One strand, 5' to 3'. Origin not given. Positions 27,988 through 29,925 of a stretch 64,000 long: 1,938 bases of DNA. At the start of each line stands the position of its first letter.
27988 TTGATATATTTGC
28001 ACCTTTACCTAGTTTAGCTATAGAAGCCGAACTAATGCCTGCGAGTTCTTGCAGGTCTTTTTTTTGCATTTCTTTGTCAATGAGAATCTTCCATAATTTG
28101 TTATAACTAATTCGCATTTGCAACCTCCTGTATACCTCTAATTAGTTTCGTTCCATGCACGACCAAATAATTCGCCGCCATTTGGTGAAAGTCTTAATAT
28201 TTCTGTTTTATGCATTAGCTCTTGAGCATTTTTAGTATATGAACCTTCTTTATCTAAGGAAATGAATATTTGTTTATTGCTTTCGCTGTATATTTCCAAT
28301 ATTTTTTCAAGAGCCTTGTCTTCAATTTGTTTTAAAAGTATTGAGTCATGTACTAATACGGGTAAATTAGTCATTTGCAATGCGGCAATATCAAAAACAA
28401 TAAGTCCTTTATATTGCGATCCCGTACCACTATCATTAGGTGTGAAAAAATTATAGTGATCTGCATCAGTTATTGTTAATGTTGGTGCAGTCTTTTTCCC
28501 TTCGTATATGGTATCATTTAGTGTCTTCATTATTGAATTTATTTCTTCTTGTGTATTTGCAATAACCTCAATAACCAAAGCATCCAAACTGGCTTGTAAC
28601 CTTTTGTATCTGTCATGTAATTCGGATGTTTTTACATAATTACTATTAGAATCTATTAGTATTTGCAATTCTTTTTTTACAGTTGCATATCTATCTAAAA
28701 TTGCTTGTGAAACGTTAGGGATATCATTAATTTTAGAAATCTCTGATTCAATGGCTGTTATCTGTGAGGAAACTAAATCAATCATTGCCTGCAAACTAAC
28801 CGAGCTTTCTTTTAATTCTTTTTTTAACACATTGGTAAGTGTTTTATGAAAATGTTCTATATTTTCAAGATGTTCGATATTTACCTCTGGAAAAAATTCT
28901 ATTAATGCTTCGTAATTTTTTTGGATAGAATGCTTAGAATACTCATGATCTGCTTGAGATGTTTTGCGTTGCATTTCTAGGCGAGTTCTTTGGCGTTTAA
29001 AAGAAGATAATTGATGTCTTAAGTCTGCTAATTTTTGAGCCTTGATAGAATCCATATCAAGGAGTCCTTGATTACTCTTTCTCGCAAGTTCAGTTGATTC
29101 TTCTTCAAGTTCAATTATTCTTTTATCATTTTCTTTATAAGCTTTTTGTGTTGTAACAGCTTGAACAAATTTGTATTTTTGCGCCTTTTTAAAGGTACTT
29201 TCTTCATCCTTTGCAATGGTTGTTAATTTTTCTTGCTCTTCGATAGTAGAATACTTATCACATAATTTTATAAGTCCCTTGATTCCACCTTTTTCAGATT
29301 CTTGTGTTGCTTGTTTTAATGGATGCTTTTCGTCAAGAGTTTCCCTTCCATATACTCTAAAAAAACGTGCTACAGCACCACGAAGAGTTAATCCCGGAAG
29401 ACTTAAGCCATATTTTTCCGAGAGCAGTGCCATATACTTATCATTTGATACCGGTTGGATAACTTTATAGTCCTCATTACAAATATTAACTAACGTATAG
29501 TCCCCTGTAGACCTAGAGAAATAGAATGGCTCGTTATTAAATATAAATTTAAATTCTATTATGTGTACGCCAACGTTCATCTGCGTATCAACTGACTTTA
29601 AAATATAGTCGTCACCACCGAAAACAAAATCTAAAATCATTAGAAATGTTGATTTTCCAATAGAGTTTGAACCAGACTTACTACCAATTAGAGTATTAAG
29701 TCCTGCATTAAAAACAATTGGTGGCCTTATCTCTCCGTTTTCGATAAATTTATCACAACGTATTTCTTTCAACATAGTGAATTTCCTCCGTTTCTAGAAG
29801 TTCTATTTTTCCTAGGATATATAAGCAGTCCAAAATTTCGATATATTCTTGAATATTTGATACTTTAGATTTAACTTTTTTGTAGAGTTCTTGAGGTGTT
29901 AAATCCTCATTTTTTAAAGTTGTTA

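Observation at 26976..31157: Six translationally coupled genes: ABC-3C/Lamassu-like trio fused operonically to XRE-HTH, Nudix and ASCH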

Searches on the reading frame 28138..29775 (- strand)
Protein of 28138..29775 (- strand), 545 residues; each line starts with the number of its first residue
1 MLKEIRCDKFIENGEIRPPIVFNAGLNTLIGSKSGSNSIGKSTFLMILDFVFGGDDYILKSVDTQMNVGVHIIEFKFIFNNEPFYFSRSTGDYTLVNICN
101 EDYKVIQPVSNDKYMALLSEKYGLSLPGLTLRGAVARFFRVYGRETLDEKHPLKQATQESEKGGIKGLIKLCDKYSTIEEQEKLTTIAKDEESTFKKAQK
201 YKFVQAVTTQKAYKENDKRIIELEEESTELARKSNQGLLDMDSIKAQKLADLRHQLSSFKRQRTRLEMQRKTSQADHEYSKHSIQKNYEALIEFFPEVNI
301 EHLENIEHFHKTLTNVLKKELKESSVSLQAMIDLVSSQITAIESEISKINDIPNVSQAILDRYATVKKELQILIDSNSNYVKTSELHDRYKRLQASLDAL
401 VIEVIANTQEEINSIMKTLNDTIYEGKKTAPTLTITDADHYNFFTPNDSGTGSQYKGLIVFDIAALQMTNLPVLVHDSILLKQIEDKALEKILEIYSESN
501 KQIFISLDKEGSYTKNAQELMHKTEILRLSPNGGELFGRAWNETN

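Call 3: search_protein_families(library=pfam, proteins=[window:28138-29775:-], max_evalue=0.01)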
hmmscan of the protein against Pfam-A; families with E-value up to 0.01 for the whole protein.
window:28138-29775:- (545 aa): 1 family
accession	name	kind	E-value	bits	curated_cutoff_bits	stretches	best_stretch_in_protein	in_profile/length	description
PF10088.15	DUF2326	-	3.4e-20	72.6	28.7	1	420-541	2-141/141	Uncharacterised protein conserved in bacteria (DUF2326)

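Call 4: search_protein_families(library=padloc, proteins=[window:28138-29775:-], max_evalue=0.01)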
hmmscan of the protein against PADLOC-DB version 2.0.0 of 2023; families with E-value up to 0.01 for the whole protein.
window:28138-29775:- (545 aa): 2 families
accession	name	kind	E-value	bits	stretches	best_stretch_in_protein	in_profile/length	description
PDLC03859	LmuB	-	1.1e-07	29.4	1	20-508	19-584/611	-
PDLC00513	JetC1|JetC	-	0.00019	17.6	1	165-397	660-872/1140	DUF3584 domain; MukB-like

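Call 8: search_protein_families(library=ncbifam, proteins=[window:28138-29775:-], max_evalue=0.01)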
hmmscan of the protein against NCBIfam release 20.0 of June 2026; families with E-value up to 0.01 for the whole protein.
window:28138-29775:- (545 aa): 1 family
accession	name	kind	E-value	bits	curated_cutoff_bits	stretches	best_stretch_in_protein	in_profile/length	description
TIGR01615.1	A_thal_3542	domain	0.0062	16.4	80.05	0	191-236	23-69/131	uncharacterized plant-specific domain TIGR01615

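Call 9: find_homologous_proteins(query=window:28138-29775:-, max_evalue=0.00001)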
Query window:28138-29775:- (545 aa): 1122 proteins with E <= 0.00001 among 8000 candidates; the best 120 are listed.
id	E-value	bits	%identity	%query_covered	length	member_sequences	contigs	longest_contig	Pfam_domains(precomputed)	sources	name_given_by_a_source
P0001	0.0e+0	1189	100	100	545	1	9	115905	PF10088.16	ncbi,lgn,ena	-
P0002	0.0e+0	1019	92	93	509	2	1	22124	PF10088.16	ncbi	-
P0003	7.8e-286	966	79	100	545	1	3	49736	PF10088.16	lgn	-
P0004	9.1e-230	781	63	100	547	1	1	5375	PF10088.16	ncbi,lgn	ncbi:MAG: DUF2326 domain-containing protein [Ruthenibacterium sp.]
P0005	9.9e-229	778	63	100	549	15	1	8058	PF10088.16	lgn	-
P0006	4.1e-226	769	63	100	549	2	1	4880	PF10088.16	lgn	-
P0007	1.4e-224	764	62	100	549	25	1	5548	PF10088.16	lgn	-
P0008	8.6e-223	758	62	100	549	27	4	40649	PF10088.16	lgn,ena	-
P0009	1.0e-219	748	61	100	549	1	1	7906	PF10088.16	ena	-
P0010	3.9e-218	743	61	100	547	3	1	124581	PF10088.16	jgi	jgi:hypothetical protein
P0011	6.8e-218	742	60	100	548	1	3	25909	PF10088.16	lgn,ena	-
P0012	7.6e-212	722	60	100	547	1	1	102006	PF10088.16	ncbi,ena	-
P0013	8.7e-204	696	59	100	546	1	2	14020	PF10088.16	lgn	-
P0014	1.1e-203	695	60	100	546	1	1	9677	PF10088.16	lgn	-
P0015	3.7e-198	677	61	91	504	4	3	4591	PF10088.16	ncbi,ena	-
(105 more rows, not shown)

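Call 12: find_encoding_contigs(protein=P0001, flank=6000, max_places=6)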
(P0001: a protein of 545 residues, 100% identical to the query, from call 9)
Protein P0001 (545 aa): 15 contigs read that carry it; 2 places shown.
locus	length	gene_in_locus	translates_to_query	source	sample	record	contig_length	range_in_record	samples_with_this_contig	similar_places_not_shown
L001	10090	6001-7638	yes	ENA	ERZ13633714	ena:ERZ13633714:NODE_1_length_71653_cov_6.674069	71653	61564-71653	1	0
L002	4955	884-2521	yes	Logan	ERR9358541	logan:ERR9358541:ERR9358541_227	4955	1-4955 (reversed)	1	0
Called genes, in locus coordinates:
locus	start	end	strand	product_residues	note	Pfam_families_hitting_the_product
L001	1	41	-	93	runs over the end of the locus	-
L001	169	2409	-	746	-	PF08708:PriCT_1 (faint), PF08706:D5_N, PF19263:DUF5906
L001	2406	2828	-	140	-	PF24963:DUF7768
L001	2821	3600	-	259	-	PF02498:Bro-N, PF03374:ANT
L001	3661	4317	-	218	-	PF08281:Sigma70_r4_2 (faint)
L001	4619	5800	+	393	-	PF20277:CTD11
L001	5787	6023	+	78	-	PF20292:MC7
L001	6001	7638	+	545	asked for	PF10088:DUF2326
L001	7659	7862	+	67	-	PF01381:HTH_3 (weak), PF13443:HTH_26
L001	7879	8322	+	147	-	PF00293:NUDIX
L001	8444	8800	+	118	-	-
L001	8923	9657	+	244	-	-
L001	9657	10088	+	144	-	?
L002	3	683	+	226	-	?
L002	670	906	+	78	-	PF20292:MC7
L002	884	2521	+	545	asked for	PF10088:DUF2326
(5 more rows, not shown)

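Call 13: find_encoding_contigs(protein=P0003, flank=6000, max_places=4)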
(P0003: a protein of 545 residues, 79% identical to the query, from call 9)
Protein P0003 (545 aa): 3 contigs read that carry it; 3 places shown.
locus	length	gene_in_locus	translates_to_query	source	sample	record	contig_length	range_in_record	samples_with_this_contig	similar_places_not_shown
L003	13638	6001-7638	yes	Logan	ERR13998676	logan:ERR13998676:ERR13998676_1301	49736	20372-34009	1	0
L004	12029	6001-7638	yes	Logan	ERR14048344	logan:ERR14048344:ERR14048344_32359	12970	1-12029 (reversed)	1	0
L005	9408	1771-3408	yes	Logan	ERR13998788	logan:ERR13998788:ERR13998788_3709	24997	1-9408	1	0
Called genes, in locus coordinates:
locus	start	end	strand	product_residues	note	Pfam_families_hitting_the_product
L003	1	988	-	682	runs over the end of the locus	PF00476:DNA_pol_A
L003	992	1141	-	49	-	-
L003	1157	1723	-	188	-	PF10991:Enc34_ssDNA-bd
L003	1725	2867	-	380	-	PF10926:DUF2800, PF12705:PDDEXK_1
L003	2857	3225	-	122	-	-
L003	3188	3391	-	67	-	-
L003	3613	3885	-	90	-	-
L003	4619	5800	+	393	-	PF20277:CTD11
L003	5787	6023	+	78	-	PF20292:MC7, PF20293:MC6 (weak)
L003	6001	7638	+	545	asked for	PF10088:DUF2326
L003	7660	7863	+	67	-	PF13443:HTH_26, PF01381:HTH_3 (weak)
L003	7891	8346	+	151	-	-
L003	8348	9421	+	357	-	PF00145:DNA_methylase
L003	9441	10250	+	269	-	PF09562:RE_LlaMI, PF15515:MvaI_BcnI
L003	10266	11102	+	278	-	-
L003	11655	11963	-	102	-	PF01609:DDE_Tnp_1 (weak), PF13359:DDE_Tnp_4 (weak), PF13586:DDE_Tnp_1_2 (weak)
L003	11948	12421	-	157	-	PF13340:DUF4096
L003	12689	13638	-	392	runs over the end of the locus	PF00145:DNA_methylase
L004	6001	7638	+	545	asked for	PF10088:DUF2326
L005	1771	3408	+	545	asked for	PF10088:DUF2326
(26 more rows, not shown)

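Call 14: find_encoding_contigs(protein=P0002, flank=6000, max_places=3)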
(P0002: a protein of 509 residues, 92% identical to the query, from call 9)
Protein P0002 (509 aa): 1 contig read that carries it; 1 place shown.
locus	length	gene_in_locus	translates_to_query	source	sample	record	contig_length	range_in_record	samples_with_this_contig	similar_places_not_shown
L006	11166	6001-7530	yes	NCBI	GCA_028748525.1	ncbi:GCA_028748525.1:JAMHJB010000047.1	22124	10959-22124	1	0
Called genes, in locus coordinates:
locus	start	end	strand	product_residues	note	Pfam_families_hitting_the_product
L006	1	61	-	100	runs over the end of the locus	-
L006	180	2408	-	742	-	PF08708:PriCT_1 (weak), PF08706:D5_N, PF19263:DUF5906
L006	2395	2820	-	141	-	PF24963:DUF7768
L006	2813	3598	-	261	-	PF02498:Bro-N, PF03374:ANT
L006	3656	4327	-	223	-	-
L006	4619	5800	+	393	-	PF20277:CTD11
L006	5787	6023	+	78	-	PF20292:MC7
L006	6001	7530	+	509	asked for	PF10088:DUF2326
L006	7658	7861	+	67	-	PF01381:HTH_3, PF13443:HTH_26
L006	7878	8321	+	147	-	PF00293:NUDIX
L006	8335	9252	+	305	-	PF05315:ICEA (weak)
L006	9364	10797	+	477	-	PF00145:DNA_methylase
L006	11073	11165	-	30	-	?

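Call 16: find_related_loci(query=A1, collection=genome_contigs, flank=10000)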
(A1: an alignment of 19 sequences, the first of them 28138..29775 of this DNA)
Query A1 (545 aa) in genome_contigs; peptide patterns used: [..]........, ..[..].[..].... (x = any residue, [..] = any of these).
236 stretches matched a pattern; 153 encode a relative of the query (tblastn E <= 1e-3); the best 80 are kept; 80 distinct loci.
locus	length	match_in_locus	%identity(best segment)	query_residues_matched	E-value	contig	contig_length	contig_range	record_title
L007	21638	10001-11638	60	1-544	0e+0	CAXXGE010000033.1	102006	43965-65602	MAG: Vallitaleaceae bacterium isolate 2a2b7994-b44a-4ebb-a176-ceeb0f7df594 genome assembly, contig: contig_33, whole gen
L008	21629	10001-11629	53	1-543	0e+0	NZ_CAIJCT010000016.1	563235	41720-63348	Aedoeadaptatus coxii isolate CCUG59622, whole genome shotgun sequence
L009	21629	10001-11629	52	1-543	0e+0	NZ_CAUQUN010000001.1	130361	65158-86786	MAG: uncultured Granulicatella sp. isolate ERR9968936_bin.56_MetaWRAP_v1.3_MAG ERZ21616090.85, whole genome shotgun sequ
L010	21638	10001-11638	52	1-544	0e+0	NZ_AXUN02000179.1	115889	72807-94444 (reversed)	Youngiibacter fragilis 232.1 contig_42, whole genome shotgun sequence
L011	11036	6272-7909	51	1-545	0e+0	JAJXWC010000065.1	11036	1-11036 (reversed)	MAG: Bacillota bacterium isolate BP5.bin58 NODE_10547_length_11036_cov_1.309561, whole genome shotgun sequence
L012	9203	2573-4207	51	1-543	0e+0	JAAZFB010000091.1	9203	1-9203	MAG: Clostridiaceae bacterium isolate AS10tlH2TH_150 67502_AS10, whole genome shotgun sequence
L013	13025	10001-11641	50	1-545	0e+0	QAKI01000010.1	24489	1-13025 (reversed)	MAG: Subdoligranulum variabile isolate CIM:MAG 1127 contig_9836, whole genome shotgun sequence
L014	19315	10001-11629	50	1-543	0e+0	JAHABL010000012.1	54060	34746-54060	MAG: Mycobacteriales bacterium isolate L3_072_000G1_dasL3_072_000G1_concoct_72 L3_072_000G1_scaffold_390, whole genome s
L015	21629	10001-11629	50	1-543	0e+0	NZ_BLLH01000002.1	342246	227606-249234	Pseudolactococcus insecticola strain Hs20B0-1 sequence02, whole genome shotgun sequence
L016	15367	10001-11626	48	1-542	0e+0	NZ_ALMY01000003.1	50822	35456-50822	Streptococcus suis YS56 Contig00003, whole genome shotgun sequence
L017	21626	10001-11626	48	1-542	6e-178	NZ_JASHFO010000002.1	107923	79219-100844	Streptococcus infantis strain OMI845 OMI845_00002, whole genome shotgun sequence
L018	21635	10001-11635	52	1-543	4e-176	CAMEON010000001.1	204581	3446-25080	MAG: uncultured Clostridia bacterium isolate SRR15057928_bin.6_metaWRAP_v1.3_MAG genome assembly, contig: ERZ10407477.12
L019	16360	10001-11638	50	1-544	4e-176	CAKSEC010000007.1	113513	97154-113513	MAG: uncultured Oscillospiraceae bacterium isolate REFINED_METABAT215_TOP10_CONTIGS_1500_ASSEMBLY_K77_MERGED__Hadza_MoBi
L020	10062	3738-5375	50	1-544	3e-175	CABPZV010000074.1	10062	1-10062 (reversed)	MAG TPA_asm: uncultured Clostridiales bacterium isolate MGYG-HGUT-00386 genome assembly, contig: GUT_GENOME008453_74, wh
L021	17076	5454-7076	47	1-543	5e-171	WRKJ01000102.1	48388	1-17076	MAG: Defluviitaleaceae bacterium isolate Th196P1bin8 JGI24700J35501_10930923, whole genome shotgun sequence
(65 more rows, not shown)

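Call 24: search_protein_families(library=pfam, alignment_id=A2, max_evalue=0.0001)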
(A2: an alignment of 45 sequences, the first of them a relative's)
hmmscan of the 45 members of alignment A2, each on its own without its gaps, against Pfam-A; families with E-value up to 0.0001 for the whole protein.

A. member 1, L001:7852-8319:+ (156 aa): 1 family
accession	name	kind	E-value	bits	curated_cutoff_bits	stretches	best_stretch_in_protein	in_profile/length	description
PF00293.34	NUDIX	-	2.1e-16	60.6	21.1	1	21-123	7-122/134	NUDIX domain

B. families by the number of members that match (of 45 scanned): 34 families (the first 25 are shown)
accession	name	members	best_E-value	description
PF04851.21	ResIII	11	1.6e-35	Type III restriction enzyme, res subunit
PF00270.35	DEAD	9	2.1e-13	DEAD/DEAH box helicase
PF18766.7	SWI2_SNF2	7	1.9e-23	SWI2/SNF2 ATPase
PF08463.15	EcoEI_R_C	6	2e-24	EcoEI R protein C-terminal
PF01555.25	N6_N4_Mtase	5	8.1e-36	DNA methylase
PF04313.20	HSDR_N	4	1.6e-30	Type I restriction enzyme R protein N terminus (HSDR_N)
PF02384.22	N6_Mtase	3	5.9e-113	N-6 DNA Methylase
PF08849.17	BrxA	3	8.1e-63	BrxA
PF14236.12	DruA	3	9.6e-33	Druantia protein DruA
PF12161.14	HsdM_N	3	1.7e-29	HsdM N-terminal domain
PF00271.37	Helicase_C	3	8.4e-27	Helicase conserved C-terminal domain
PF00176.29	SNF2-rel_dom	3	1.9e-17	SNF2-related domain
PF18273.6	T3RM_EcoP15I_C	2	3.3e-29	Type III R-M EcoP15I C-terminal domain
PF00293.34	NUDIX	2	2.1e-16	NUDIX domain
PF13589.12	HATPase_c_3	2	6.5e-13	Histidine kinase-, DNA gyrase B-, and HSP90-like ATPase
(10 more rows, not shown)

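Call 25: search_protein_families(library=pfam, alignment_id=A3, max_evalue=0.0001)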
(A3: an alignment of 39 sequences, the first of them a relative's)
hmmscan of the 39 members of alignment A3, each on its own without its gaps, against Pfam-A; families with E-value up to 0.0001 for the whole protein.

A. member 1, L001:8444-8797:+ (118 aa): 0 families

B. families by the number of members that match (of 39 scanned): 41 families (the first 25 are shown)
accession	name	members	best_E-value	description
PF02384.22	N6_Mtase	9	7.8e-66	N-6 DNA Methylase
PF07669.17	Eco57I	9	2e-10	Eco57I restriction-modification methylase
PF01170.24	UPF0020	7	1.6e-10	RMKL-like, methyltransferase domain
PF12161.14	HsdM_N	6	3.9e-15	HsdM N-terminal domain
PF20473.4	MmeI_Mtase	5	2.8e-05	MmeI, DNA-methyltransferase domain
PF01555.25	N6_N4_Mtase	4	2.2e-52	DNA methylase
PF01420.25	Methylase_S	4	2e-14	Type I restriction modification DNA specificity domain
PF04851.21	ResIII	3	3.1e-19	Type III restriction enzyme, res subunit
PF00145.23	DNA_methylase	2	1.9e-77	C-5 cytosine-specific DNA methylase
PF08747.16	BrxB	2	3.8e-36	BREX protein BrxB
PF19778.5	RE_endonuc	2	1.3e-09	Endonuclease domain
PF00580.27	UvrD-helicase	2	2e-09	UvrD/REP helicase N-terminal domain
PF13361.12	UvrD_C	2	1.2e-07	UvrD-like helicase C-terminal domain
PF08774.17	VRR_NUC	2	3.6e-05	VRR-NUC domain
PF11407.14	RestrictionMunI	1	1.3e-50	Type II restriction enzyme MunI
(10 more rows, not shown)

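Call 61: search_protein_families(library=pfam, alignment_id=A6, max_evalue=0.0001)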
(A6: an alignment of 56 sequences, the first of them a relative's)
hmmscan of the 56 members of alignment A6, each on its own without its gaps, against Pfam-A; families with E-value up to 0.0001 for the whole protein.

A. member 1, L009:11793-12803:+ (337 aa): 0 families

B. families by the number of members that match (of 56 scanned): 61 families (the first 25 are shown)
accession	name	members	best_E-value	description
PF14659.12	Phage_int_SAM_3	3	5e-20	Phage integrase, N-terminal SAM-like domain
PF00589.27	Phage_integrase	2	1.1e-27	Phage integrase family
PF04851.21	ResIII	2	2.6e-18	Type III restriction enzyme, res subunit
PF13401.12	AAA_22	2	7.1e-17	AAA domain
PF02518.31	HATPase_c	2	9.6e-07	Histidine kinase-, DNA gyrase B-, and HSP90-like ATPase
PF09848.15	SLFN-g3_helicase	1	3e-108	Schlafen group 3, DNA/RNA helicase domain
PF16481.10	DUF5058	1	2.1e-72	Domain of unknown function (DUF5058)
PF09823.15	DUF2357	1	3.5e-67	Domain of unknown function (DUF2357)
PF09563.16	RE_LlaJI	1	1.7e-62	LlaJI restriction endonuclease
PF02773.21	S-AdoMet_synt_C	1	9e-61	S-adenosylmethionine synthetase, C-terminal domain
PF15978.11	TnsD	1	1.3e-59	Tn7-like transposition protein D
PF01758.21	SBF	1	4.8e-57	Sodium Bile acid symporter family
PF01695.23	IstB_IS21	1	1.7e-52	IstB-like ATP binding protein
PF04411.18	PDDEXK_7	1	1.9e-46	PD-(D/E)XK nuclease superfamily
PF13151.12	DUF3990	1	4.6e-42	Protein of unknown function (DUF3990)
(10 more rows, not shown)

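Call 88: list_cluster_members(proteins=[P0001, P0133, P0121])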
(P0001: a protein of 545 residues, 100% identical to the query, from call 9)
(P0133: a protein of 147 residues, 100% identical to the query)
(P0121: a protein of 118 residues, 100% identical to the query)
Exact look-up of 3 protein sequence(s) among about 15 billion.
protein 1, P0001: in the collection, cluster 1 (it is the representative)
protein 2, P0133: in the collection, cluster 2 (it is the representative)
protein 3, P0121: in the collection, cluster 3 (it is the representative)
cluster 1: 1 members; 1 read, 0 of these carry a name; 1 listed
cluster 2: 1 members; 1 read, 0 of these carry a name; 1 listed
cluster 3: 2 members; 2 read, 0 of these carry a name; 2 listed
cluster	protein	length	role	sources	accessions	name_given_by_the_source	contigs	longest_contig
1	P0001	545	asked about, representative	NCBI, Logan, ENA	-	-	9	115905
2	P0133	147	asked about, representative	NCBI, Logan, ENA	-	-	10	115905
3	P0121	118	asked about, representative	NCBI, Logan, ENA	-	-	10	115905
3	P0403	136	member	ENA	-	-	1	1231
